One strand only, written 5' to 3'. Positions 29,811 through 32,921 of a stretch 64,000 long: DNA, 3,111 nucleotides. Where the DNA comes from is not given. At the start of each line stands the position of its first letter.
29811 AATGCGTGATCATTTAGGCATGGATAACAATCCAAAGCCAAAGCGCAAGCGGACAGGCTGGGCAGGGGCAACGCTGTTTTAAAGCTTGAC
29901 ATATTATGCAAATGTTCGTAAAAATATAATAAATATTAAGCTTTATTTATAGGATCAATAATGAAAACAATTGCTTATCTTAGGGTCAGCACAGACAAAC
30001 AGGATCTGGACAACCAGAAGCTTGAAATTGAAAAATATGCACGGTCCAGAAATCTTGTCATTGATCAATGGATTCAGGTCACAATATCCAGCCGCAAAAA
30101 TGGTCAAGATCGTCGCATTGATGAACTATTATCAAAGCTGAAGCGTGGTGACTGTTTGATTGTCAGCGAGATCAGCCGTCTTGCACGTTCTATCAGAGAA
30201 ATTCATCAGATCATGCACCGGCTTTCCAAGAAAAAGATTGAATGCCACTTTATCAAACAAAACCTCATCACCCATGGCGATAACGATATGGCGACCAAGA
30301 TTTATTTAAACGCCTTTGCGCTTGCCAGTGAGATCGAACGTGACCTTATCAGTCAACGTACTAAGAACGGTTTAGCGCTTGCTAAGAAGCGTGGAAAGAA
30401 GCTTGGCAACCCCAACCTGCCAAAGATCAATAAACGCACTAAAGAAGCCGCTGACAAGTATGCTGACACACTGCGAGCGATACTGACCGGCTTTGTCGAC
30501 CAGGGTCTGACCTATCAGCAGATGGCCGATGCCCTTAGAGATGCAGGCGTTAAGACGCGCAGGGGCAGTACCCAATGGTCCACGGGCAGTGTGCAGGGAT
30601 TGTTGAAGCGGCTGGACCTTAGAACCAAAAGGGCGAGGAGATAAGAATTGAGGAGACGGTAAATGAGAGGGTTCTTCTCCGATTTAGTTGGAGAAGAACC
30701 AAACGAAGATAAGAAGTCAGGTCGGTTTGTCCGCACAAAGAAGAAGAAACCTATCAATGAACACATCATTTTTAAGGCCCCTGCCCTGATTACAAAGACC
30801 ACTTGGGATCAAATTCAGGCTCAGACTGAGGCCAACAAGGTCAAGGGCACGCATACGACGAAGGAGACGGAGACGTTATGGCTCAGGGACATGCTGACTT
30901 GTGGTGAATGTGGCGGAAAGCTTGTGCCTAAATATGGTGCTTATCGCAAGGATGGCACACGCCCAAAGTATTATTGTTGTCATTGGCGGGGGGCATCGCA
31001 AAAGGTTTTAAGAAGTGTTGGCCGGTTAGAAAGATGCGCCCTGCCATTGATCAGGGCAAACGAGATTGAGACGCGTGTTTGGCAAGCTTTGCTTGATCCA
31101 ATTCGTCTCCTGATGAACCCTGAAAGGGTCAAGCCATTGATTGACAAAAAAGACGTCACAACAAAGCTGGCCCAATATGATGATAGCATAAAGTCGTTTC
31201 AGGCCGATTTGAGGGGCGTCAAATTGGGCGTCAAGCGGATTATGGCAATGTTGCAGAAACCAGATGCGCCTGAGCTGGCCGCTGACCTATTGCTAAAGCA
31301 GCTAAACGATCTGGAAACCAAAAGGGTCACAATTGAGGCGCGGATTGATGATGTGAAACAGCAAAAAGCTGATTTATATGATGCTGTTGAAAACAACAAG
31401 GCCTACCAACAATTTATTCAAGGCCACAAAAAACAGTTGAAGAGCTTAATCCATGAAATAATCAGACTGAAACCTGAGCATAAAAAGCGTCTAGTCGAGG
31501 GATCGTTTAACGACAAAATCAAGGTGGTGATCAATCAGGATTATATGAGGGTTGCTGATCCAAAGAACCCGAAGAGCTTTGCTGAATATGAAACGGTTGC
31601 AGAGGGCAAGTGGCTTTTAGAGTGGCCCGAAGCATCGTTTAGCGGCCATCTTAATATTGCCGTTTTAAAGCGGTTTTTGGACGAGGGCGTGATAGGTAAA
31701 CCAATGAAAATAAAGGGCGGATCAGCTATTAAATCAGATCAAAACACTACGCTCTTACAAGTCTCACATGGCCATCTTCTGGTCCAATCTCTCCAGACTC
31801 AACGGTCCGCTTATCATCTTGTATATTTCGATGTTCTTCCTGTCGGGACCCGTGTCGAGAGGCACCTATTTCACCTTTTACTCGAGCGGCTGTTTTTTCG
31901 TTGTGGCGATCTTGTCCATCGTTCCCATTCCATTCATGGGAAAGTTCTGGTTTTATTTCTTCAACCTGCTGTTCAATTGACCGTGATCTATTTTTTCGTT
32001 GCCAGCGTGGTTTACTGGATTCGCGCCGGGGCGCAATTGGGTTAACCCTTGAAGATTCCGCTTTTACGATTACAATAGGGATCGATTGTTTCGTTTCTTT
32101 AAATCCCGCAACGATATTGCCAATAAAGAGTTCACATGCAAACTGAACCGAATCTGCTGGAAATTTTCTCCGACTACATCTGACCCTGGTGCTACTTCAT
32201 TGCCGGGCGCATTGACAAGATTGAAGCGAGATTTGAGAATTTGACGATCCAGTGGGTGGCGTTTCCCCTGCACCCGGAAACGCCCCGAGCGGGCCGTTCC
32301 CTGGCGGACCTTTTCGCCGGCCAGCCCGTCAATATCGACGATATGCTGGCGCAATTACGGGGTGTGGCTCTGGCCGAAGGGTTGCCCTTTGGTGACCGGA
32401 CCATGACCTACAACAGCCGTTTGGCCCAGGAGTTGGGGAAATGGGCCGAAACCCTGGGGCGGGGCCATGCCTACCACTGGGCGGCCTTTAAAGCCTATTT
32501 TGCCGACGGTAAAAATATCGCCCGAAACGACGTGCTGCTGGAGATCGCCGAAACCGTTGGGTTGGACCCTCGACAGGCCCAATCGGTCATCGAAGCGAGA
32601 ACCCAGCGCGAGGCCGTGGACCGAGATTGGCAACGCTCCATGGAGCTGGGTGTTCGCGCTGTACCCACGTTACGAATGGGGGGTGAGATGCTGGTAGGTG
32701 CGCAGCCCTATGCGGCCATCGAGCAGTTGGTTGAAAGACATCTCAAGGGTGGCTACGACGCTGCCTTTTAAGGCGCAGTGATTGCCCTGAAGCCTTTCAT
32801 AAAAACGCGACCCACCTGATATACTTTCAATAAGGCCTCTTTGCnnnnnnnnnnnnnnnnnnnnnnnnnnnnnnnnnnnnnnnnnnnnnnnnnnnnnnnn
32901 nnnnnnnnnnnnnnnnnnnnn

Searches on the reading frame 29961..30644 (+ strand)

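Call 52: search_protein_families(library=pfam, proteins=[window:29961-30644:+], max_evalue=0.001)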
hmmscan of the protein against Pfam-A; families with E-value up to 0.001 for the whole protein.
window:29961-30644:+ (227 aa): 2 families
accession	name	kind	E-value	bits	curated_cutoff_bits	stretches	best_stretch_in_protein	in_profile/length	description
PF00239.26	Resolvase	-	1.8e-32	112.9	23.3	1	4-147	2-145/145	Resolvase, N terminal domain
PF07508.19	Recombinase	-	8.5e-05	23.2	21.1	1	167-216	3-50/102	Recombinase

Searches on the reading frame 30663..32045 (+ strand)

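Call 52: search_protein_families(library=pfam, proteins=[window:30663-32045:+], max_evalue=0.001)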
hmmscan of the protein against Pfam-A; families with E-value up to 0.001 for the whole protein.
window:30663-32045:+ (460 aa): 1 family
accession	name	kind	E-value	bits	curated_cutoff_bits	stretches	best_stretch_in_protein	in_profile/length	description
PF13408.12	Zn_ribbon_recom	-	8.7e-08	32.9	25.3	1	73-143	1-57/58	Recombinase zinc beta ribbon domain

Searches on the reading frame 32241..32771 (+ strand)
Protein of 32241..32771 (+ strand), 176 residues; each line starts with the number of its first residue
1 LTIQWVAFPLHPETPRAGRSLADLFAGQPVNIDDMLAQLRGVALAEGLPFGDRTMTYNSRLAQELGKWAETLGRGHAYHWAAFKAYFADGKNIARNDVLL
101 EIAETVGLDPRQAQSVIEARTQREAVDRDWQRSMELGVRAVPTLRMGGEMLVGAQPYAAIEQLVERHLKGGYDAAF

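Call 7: search_protein_families(library=pfam, proteins=[window:32241-32771:+], max_evalue=0.001)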
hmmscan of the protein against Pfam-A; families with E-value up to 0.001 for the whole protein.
window:32241-32771:+ (176 aa): 3 families
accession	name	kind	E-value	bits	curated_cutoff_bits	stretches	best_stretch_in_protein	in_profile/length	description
PF01323.26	DSBA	-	1.3e-22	81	25.6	1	2-163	31-189/191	DSBA-like thioredoxin domain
PF13743.12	Thioredoxin_5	-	1e-05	25.8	27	1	84-144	101-161/186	Thioredoxin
PF13462.12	Thioredoxin_4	-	4.6e-05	24.1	23.2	1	79-165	79-164/165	Thioredoxin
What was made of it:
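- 32241..32771 (+): DsbA-family gene. It is the conserved left neighbour of ybaK in this clade. PF01323, E=1e-22 (call 7).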
